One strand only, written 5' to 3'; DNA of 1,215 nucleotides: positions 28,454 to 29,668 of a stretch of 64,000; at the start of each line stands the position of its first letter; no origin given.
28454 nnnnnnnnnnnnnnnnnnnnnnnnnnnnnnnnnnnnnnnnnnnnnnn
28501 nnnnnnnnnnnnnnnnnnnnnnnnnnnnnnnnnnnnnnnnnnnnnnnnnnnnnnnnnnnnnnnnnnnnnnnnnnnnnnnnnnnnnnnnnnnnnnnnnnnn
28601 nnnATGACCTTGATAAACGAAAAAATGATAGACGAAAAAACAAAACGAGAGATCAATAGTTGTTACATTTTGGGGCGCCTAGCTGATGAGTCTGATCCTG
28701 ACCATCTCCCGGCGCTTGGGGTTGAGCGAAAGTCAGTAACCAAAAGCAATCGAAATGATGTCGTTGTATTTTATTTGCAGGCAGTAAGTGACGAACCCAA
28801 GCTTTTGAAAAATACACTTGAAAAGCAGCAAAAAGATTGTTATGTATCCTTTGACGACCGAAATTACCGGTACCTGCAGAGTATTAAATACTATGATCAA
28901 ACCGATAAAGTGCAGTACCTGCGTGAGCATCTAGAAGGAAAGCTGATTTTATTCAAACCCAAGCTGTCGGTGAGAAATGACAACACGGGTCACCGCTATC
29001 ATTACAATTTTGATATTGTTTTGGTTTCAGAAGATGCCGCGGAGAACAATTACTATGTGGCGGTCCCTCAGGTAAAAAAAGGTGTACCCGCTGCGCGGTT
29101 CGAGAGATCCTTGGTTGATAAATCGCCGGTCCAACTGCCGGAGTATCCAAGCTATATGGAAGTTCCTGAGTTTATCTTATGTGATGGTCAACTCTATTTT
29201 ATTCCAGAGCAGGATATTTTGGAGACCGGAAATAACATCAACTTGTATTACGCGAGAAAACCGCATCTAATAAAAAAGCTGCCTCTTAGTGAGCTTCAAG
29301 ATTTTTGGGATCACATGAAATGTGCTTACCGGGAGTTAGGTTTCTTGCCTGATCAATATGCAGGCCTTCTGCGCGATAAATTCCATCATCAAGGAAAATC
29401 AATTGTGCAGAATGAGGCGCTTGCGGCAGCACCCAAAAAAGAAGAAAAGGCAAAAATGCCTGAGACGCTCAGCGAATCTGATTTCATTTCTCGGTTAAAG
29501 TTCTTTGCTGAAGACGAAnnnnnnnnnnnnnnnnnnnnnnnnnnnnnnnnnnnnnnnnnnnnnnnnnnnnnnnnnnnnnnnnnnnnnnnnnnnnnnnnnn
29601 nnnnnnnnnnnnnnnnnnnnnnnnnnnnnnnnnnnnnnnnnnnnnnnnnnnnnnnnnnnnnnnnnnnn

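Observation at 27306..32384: Three-gene McrBC-like operon with an extra upstream gene and highly divergent subunits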

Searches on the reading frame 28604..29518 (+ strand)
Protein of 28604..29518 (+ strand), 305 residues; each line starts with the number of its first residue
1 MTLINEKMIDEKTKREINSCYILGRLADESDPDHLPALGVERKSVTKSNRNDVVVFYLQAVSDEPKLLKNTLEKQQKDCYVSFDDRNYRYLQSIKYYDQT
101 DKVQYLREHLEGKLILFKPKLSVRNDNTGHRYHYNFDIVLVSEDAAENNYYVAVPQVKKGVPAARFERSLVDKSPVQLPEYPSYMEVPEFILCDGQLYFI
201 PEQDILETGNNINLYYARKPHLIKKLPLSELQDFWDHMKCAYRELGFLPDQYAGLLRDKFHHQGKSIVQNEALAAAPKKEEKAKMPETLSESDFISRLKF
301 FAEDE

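Call 52: predict_structure(alignment_id=A4)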
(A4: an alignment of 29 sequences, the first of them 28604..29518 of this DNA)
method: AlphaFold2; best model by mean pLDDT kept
length: 305 residues; sequences in the alignment: 29
mean_pLDDT: 90.2   pTM: 0.81
mean pLDDT of the five models: 90.2, 90.2, 89.8, 89.0, 88.8
residues with pLDDT >= 90: 245; 70-90: 30; 50-70: 13; < 50: 17
segments of 3 or more residues with pLDDT < 50: 1-4, 275-286
pLDDT, mean of each block of 10 residues (from residue 1): 61 93 96 92 95 96 95 92 95 97 97 97 77 93 91 97 97 97 96 98 95 96 97 96 97 98 90 48 53 89 82
secondary structure, 60 per line:
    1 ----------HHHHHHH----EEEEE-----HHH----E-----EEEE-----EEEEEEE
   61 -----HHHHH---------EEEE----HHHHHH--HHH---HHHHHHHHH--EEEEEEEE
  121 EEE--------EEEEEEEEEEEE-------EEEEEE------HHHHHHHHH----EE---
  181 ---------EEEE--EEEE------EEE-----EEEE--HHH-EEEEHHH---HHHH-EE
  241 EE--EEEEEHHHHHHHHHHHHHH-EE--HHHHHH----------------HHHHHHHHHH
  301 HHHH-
elements in order: H11-17 E22-26 E45-48 E54-60 H66-70 E80-83 H88-93 H102-110 E113-123 E132-143 E151-156 H163-171 E190-193 E196-199 E206-208 E214-217 E224-227 H234-237 E239-242 E245-249 H250-263 H269-274 H291-304
